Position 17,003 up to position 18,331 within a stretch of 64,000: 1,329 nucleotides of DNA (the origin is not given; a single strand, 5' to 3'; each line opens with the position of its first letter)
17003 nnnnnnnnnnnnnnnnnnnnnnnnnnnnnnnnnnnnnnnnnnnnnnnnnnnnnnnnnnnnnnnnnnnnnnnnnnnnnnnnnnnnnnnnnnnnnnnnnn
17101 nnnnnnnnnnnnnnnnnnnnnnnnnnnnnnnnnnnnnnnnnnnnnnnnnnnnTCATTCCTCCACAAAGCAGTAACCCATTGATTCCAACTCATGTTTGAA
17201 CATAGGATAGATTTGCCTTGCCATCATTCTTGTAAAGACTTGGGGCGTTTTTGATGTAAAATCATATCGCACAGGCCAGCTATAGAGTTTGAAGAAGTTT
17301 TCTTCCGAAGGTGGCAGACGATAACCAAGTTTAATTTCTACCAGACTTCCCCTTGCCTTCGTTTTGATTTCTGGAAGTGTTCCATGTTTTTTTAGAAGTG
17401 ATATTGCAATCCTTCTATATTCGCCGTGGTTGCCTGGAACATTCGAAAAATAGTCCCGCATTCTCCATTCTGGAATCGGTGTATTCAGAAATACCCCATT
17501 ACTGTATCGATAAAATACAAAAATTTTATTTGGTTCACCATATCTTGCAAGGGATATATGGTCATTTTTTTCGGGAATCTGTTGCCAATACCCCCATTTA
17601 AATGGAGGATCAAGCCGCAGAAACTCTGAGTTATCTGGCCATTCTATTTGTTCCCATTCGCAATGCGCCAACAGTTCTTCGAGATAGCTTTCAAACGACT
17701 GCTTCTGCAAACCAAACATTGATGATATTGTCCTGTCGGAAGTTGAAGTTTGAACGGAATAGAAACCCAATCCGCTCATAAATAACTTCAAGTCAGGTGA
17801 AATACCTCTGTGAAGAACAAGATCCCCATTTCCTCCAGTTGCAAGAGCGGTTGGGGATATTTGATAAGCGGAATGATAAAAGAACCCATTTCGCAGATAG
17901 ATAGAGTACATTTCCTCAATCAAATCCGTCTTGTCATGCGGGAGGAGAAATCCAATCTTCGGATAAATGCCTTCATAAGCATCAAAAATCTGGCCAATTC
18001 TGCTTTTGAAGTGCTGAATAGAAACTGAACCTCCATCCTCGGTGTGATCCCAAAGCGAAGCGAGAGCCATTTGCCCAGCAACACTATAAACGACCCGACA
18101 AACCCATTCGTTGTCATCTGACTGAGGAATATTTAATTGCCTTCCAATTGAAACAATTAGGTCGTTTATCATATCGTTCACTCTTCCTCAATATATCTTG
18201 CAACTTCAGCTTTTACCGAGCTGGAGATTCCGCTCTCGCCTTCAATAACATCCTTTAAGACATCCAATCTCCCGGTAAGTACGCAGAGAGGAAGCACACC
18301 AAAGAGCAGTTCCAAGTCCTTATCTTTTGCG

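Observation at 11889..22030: AT-rich five-gene operon built around a 1755-aa DEAH/DUF1998 helicase: Druantia-like core with unrecognisable partners, candidate novel anti-phage system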

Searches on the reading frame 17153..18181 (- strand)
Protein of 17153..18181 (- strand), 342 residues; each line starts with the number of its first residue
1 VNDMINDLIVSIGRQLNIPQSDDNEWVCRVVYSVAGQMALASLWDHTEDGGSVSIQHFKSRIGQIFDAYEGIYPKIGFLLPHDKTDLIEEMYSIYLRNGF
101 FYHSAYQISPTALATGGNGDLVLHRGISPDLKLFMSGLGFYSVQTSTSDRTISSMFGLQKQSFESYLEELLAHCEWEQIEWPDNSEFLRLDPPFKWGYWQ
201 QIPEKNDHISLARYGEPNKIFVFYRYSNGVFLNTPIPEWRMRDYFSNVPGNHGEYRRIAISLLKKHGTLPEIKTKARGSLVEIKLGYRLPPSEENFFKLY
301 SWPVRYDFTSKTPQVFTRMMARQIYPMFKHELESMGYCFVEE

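Call 3: search_protein_families(library=padloc, proteins=[window:17153-18181:-], max_evalue=0.01)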
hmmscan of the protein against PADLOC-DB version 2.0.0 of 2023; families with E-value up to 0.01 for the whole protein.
window:17153-18181:- (342 aa): 2 families
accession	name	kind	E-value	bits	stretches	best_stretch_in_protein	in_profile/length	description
PDLC00008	DruD1|DruD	-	2.6e-10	37.9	1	5-319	1-315/338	Unknown function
PDLC00009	DruD1|DruD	-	0.0058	13.8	0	254-341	254-339/347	Unknown function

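Call 4: search_protein_families(library=pfam, proteins=[window:17153-18181:-], max_evalue=0.01)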
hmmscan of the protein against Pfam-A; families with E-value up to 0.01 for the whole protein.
window:17153-18181:- (342 aa): 0 families

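Call 5: search_protein_families(library=ncbifam, proteins=[window:17153-18181:-], max_evalue=0.01)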
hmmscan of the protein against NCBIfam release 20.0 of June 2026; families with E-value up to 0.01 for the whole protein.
window:17153-18181:- (342 aa): 0 families

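Call 69: search_solved_structures(query=A5, max_evalue=1)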
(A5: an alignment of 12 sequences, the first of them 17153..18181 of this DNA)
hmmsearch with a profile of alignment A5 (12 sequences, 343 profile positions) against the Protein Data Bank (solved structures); distinct sequences matched with E-value up to 1: 0.
